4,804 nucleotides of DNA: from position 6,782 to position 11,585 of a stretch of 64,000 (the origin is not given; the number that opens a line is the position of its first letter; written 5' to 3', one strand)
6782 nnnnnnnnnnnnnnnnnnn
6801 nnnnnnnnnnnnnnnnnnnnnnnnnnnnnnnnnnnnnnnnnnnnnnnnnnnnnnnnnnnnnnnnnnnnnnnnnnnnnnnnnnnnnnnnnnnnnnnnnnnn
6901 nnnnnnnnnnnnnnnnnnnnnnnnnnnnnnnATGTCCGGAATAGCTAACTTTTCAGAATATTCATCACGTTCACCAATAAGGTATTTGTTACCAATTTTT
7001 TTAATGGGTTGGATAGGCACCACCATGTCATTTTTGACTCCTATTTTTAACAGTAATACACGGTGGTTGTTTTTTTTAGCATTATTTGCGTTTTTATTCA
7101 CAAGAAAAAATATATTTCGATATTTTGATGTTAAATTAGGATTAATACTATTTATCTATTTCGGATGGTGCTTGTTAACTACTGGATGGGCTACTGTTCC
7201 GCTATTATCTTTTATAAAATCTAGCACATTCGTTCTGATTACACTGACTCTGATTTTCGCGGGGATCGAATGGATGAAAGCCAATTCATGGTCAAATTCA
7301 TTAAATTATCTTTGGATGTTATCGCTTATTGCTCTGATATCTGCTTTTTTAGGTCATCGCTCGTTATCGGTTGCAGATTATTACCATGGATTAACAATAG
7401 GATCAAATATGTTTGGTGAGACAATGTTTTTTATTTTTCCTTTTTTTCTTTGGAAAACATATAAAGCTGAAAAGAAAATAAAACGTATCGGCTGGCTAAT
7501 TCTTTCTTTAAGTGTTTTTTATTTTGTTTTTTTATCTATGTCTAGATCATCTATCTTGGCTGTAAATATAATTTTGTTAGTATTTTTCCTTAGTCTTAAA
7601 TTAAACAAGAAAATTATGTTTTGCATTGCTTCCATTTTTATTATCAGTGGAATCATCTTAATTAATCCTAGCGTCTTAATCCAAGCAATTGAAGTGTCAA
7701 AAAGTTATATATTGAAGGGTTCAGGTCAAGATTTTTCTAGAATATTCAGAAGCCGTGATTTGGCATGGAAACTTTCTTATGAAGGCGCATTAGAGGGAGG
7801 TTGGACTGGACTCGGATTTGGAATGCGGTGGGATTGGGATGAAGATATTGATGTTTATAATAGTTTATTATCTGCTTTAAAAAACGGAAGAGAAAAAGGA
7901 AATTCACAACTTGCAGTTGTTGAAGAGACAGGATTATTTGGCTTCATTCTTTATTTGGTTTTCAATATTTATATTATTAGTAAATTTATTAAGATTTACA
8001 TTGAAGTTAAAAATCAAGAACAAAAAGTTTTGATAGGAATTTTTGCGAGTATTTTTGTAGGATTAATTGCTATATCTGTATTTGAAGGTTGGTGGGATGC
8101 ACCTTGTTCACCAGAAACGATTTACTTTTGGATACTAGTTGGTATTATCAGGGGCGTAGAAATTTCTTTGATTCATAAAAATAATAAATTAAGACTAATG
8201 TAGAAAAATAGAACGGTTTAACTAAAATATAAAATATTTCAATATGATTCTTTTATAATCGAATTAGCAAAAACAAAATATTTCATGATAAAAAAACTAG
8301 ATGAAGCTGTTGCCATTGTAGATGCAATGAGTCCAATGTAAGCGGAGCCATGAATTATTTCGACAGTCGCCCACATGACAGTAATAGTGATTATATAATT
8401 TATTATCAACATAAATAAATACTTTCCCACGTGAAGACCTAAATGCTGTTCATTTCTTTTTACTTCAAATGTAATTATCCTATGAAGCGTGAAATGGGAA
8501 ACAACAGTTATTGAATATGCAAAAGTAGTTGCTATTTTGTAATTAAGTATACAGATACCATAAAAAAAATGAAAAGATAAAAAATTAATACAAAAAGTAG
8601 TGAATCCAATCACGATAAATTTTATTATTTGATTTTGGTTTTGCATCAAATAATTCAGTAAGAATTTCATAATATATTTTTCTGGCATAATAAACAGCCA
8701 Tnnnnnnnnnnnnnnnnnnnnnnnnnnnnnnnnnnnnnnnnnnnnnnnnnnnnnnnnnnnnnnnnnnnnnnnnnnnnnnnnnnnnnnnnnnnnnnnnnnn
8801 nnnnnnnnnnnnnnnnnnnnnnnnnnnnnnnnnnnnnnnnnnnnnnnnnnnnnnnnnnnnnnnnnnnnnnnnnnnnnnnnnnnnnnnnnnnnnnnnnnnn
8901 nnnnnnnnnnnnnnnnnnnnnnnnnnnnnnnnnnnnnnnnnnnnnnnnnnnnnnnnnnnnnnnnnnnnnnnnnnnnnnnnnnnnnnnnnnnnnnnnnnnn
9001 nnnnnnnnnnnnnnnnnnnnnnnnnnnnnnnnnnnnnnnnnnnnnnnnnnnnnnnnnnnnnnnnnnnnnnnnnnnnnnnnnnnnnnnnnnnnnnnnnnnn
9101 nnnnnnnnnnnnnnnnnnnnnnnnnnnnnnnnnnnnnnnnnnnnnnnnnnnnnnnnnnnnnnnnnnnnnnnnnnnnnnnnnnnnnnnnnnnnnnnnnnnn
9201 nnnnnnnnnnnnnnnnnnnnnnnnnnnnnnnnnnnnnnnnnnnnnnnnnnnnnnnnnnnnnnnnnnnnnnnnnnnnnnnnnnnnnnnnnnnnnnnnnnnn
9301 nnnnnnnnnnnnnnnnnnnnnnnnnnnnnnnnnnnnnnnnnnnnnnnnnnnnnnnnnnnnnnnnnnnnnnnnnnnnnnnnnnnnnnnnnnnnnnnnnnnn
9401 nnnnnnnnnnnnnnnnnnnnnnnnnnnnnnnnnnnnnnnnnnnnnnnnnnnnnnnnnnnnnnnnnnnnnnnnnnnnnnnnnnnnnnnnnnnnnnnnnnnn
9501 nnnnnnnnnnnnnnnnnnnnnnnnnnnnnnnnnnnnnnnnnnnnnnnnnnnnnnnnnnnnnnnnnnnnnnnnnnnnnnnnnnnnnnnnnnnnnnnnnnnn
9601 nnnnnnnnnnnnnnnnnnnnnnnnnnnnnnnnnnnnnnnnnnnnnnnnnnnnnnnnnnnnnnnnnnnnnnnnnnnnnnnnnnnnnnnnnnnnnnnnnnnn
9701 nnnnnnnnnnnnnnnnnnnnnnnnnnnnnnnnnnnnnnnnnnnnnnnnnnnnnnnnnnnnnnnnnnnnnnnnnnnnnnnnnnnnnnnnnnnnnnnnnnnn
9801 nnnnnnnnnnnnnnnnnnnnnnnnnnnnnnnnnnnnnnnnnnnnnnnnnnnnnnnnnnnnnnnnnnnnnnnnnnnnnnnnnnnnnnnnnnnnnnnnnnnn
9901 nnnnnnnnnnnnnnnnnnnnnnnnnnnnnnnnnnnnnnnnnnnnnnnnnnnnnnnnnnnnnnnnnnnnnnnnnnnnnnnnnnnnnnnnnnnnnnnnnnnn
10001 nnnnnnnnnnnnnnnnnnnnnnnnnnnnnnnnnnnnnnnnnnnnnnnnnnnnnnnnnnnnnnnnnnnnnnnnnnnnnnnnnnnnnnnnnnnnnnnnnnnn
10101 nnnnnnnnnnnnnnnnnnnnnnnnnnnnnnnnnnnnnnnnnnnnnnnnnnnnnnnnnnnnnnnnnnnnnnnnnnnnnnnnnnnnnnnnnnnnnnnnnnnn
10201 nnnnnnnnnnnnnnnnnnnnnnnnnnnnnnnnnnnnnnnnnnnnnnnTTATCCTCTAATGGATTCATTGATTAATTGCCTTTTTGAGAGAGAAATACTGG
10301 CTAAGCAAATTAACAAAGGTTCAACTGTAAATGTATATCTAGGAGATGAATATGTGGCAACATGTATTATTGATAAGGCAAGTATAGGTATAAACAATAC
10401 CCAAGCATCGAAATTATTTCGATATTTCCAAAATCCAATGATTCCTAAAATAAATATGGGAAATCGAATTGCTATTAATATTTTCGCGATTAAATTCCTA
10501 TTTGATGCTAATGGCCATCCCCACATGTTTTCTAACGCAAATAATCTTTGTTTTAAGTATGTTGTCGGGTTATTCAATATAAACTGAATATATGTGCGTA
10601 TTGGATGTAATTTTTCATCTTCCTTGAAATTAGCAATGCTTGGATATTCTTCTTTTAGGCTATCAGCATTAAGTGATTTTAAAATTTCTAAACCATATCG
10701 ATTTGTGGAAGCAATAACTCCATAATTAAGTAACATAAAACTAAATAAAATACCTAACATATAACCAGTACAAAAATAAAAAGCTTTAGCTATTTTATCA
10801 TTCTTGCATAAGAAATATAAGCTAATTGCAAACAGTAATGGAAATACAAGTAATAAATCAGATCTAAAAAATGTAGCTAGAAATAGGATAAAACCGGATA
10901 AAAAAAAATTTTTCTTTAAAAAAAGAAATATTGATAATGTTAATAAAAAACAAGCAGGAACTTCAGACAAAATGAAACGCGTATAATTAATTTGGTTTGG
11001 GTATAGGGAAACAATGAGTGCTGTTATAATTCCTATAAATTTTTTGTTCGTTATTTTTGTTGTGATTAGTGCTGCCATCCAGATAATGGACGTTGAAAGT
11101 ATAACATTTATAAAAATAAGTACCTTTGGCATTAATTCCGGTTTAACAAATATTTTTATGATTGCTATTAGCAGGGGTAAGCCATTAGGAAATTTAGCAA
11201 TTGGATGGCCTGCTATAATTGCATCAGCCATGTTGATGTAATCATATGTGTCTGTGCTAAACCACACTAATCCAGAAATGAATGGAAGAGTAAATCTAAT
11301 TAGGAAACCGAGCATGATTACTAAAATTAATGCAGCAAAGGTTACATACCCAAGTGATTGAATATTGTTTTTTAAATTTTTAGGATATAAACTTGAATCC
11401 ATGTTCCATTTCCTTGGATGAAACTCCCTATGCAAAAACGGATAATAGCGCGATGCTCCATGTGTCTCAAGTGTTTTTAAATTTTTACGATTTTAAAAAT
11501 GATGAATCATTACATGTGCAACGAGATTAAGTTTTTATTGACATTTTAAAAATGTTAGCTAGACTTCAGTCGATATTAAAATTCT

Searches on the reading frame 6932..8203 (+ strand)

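Call 11: search_protein_families(library=ncbifam, proteins=[window:6932-8203:+])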
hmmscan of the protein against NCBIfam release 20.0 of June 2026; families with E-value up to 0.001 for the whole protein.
window:6932-8203:+ (423 aa): 1 family
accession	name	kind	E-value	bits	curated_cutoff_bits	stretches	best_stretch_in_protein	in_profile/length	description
NF038300.1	EPS_HpsL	equivalog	1.8e-06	26.8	640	1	329-416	446-528/534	hormogonium polysaccharide biosynthesis protein HpsL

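Call 31: search_protein_families(library=pfam, max_evalue=0.00001, proteins=[window:6932-8203:+])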
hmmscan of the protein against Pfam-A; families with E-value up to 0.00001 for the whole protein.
window:6932-8203:+ (423 aa): 1 family
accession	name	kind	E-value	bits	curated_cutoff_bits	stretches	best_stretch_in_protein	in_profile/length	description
PF04932.20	Wzy_C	-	6.7e-08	32.9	31.7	1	192-342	3-149/149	O-Antigen ligase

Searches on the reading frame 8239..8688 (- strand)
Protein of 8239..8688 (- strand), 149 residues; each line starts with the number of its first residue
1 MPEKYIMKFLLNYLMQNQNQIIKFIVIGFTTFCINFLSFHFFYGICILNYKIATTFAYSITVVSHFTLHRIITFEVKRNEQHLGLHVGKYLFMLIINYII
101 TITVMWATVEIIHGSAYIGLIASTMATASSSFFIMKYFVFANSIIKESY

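Call 11: search_protein_families(library=ncbifam, proteins=[window:8239-8688:-])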
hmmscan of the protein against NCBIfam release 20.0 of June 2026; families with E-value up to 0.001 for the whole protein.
window:8239-8688:- (149 aa): 0 families

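Call 31: search_protein_families(library=pfam, max_evalue=0.00001, proteins=[window:8239-8688:-])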
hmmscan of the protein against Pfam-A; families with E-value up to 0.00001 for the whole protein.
window:8239-8688:- (149 aa): 1 family
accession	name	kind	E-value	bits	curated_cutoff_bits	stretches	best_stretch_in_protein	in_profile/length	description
PF04138.20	GtrA_DPMS_TM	-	4.3e-14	53.2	26.1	1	23-140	1-117/117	GtrA/DPMS, transmembrane domain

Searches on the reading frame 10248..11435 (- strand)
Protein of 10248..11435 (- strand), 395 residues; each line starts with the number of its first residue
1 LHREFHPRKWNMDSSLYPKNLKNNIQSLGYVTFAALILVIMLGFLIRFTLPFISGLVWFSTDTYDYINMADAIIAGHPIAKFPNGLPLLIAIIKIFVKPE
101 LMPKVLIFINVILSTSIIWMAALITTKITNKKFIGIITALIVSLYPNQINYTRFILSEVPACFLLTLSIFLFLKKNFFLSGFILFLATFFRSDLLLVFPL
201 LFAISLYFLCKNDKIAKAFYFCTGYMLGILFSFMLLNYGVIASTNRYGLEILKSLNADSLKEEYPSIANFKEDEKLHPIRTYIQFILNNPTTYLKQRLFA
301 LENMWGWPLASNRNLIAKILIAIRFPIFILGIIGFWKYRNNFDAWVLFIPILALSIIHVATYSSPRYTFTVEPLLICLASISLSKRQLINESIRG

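Call 10: search_protein_families(library=pfam, proteins=[window:10248-11435:-])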
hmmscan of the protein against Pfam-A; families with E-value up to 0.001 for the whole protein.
window:10248-11435:- (395 aa): 1 family
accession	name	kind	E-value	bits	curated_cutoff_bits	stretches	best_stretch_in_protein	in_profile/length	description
PF02366.24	PMT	-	0.00045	20.3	22.7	1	98-190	76-173/245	Dolichyl-phosphate-mannose-protein mannosyltransferase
